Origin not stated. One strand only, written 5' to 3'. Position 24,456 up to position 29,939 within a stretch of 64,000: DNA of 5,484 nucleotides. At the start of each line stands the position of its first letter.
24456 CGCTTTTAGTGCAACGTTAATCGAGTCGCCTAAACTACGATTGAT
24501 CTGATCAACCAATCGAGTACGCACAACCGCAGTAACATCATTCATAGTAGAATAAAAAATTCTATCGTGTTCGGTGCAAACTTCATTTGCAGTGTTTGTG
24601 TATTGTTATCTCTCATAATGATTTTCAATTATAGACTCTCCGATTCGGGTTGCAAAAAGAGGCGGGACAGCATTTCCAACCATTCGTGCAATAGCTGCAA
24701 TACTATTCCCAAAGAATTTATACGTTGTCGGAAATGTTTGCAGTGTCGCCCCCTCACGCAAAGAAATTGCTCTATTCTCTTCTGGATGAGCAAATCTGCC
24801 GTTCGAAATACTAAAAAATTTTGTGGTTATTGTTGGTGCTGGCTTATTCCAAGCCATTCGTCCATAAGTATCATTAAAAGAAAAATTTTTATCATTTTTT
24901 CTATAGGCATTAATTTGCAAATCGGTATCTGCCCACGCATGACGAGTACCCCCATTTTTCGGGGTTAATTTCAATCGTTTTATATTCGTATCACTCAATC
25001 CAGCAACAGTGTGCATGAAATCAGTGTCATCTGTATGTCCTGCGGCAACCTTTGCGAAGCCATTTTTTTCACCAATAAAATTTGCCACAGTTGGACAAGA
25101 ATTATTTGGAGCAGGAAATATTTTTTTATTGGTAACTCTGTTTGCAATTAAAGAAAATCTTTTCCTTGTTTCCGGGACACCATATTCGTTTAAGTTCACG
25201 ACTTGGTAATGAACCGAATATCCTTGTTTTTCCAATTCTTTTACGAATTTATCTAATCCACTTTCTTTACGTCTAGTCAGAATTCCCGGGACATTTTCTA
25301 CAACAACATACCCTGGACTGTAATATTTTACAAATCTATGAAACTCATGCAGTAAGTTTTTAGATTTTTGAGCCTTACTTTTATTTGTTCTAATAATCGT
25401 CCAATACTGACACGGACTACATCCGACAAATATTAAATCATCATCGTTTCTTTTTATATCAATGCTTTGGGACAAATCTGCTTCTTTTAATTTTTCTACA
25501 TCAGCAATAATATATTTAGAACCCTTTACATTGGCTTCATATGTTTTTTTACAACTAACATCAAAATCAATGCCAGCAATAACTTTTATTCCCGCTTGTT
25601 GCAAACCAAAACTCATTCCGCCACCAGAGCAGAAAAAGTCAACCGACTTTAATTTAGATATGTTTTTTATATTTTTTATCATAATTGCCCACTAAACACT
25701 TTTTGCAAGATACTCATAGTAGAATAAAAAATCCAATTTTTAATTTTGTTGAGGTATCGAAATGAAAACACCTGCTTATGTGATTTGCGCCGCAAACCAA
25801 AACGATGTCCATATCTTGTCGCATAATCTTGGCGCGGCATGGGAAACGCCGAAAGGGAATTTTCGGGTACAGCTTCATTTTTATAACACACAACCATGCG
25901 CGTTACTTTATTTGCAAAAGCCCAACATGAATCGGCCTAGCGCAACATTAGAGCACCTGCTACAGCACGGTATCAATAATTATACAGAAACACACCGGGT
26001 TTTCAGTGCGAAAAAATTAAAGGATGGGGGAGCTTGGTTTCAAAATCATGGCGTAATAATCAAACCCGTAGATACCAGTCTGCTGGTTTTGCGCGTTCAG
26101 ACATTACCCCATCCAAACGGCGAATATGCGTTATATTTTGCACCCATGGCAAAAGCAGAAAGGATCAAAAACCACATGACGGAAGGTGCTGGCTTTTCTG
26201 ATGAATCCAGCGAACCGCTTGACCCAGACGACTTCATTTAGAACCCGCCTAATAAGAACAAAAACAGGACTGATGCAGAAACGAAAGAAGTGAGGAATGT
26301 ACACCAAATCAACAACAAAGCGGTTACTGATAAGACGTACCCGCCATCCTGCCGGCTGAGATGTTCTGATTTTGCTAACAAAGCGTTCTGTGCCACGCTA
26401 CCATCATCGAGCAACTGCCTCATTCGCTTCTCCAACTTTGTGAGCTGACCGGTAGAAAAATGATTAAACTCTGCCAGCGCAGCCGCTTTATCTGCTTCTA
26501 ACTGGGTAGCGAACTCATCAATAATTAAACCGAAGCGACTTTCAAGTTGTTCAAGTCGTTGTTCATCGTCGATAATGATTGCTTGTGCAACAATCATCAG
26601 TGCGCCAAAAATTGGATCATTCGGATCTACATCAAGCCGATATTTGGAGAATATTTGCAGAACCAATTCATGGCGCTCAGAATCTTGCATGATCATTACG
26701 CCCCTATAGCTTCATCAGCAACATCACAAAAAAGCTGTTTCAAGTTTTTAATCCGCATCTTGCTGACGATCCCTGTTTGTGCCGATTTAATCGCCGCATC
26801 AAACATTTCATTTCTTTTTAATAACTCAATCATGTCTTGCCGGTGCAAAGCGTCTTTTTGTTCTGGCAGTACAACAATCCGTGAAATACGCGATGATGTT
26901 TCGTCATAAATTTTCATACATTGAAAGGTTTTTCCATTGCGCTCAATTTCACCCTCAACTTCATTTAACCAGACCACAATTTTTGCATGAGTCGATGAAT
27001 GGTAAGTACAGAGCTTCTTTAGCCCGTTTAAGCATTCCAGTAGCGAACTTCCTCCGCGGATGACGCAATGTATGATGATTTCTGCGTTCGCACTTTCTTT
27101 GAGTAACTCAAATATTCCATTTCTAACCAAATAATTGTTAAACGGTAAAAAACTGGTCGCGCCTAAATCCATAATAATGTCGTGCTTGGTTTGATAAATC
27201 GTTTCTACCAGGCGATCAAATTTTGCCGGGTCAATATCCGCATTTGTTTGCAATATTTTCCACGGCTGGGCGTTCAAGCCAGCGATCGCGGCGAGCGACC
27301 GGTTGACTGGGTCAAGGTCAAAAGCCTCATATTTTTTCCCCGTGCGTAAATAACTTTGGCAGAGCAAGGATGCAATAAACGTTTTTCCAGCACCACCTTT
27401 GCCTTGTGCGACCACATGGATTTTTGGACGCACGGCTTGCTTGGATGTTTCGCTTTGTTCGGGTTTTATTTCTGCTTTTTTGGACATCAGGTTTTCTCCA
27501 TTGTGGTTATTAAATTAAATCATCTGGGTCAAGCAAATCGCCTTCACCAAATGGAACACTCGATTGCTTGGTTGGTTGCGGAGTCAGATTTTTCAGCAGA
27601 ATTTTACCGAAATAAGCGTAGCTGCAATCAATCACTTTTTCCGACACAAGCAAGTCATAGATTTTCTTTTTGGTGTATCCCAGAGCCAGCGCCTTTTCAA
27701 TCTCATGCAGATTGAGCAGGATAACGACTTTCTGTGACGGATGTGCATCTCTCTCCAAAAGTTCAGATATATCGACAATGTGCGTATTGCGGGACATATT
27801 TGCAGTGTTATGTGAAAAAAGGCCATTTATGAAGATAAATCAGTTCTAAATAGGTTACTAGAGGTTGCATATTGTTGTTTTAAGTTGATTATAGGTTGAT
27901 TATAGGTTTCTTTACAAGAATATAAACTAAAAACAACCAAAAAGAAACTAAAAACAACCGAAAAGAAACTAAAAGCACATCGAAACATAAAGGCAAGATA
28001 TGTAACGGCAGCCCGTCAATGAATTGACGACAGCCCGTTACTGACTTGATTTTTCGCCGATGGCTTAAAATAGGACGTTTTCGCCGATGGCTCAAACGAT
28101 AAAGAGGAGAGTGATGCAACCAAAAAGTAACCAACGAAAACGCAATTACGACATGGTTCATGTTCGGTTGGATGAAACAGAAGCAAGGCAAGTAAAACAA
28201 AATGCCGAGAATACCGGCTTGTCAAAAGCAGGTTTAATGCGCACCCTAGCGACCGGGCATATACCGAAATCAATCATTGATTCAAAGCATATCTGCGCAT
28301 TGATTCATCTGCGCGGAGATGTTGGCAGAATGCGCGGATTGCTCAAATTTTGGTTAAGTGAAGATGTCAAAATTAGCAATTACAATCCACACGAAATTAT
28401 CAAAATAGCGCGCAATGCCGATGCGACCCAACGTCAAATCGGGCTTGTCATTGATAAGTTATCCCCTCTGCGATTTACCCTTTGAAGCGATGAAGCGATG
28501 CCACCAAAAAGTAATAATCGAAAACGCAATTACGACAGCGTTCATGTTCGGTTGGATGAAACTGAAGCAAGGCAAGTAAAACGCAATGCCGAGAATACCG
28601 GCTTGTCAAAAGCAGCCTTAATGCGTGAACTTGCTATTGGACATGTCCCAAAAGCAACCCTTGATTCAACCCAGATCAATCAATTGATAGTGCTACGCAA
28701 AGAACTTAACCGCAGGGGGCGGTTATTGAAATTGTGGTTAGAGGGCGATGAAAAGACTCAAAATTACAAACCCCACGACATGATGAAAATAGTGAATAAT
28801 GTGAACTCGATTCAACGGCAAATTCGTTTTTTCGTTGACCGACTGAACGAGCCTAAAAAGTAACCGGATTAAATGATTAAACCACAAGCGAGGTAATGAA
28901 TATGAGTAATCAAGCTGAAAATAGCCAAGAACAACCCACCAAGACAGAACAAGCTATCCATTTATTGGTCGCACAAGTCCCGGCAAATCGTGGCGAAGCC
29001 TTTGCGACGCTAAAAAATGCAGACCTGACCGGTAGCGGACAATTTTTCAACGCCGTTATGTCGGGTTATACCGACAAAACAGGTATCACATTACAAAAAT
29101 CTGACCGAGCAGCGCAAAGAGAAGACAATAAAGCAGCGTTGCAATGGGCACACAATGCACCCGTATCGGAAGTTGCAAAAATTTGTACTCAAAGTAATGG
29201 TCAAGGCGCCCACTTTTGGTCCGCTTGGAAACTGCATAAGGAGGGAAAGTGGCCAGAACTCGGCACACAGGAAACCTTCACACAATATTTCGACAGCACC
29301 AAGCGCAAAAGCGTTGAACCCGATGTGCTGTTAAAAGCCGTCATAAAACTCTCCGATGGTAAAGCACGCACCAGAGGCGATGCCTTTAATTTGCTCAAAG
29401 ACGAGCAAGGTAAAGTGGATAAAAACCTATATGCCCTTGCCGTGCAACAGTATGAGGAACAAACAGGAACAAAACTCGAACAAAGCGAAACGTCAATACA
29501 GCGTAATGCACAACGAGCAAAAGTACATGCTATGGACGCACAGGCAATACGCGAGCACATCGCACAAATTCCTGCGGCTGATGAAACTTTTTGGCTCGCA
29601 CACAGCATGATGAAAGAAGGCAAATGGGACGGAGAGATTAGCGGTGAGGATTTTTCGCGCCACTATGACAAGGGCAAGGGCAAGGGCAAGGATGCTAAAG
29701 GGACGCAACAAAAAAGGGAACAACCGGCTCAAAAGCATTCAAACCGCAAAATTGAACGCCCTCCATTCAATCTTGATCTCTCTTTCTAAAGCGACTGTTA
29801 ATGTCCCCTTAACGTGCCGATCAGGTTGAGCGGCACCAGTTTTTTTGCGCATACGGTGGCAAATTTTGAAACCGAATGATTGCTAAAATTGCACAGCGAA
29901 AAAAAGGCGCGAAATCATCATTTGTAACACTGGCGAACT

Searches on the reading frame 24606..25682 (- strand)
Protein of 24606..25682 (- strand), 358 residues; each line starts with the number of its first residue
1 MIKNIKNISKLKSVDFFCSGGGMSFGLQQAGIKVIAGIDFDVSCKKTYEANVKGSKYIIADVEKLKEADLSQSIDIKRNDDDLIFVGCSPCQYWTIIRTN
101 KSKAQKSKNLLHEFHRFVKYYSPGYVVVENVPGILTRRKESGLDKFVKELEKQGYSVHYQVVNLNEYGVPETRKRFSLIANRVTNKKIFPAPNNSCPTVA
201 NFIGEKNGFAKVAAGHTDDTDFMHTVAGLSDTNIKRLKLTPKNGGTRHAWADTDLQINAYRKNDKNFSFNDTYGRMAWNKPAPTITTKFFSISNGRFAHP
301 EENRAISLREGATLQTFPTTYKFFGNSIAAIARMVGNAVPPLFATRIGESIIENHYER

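Call 30: search_protein_families(library=pfam, proteins=[window:24606-25682:-])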
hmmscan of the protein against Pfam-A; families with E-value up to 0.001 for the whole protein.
window:24606-25682:- (358 aa): 1 family
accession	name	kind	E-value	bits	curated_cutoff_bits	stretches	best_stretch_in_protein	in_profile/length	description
PF00145.23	DNA_methylase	-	7.4e-58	196.9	22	1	12-352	2-323/324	C-5 cytosine-specific DNA methylase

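Call 54: find_encoding_contigs(protein=window:24606-25682:-, flank=10000, max_places=4)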
Protein window:24606-25682:- (358 aa): no gene with exactly this product is on record in the collection.

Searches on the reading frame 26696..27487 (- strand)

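Call 30: search_protein_families(library=pfam, proteins=[window:26696-27487:-])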
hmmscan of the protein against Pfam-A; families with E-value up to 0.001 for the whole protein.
window:26696-27487:- (263 aa): 3 families
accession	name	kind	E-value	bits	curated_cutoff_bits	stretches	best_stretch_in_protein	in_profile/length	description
PF01656.29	CbiA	-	2.5e-08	34.3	25.4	1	25-228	2-105/125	CobQ/CobB/MinD/ParA nucleotide binding domain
PF10609.15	ParA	-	0.0003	20.7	27.1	1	23-90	5-70/246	NUBPL iron-transfer P-loop NTPase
PF02223.23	Thymidylate_kin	-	0.00063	19.9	27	0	178-229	2-53/185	Thymidylate kinase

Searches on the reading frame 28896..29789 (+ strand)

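Call 31: search_protein_families(library=pfam, proteins=[window:28896-29789:+])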
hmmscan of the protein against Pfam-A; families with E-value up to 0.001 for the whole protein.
window:28896-29789:+ (297 aa): 1 family
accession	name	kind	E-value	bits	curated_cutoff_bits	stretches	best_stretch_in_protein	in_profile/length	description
PF02374.21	ArsA_ATPase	-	0.00084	19.1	24.3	0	153-236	36-115/305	Anion-transporting ATPase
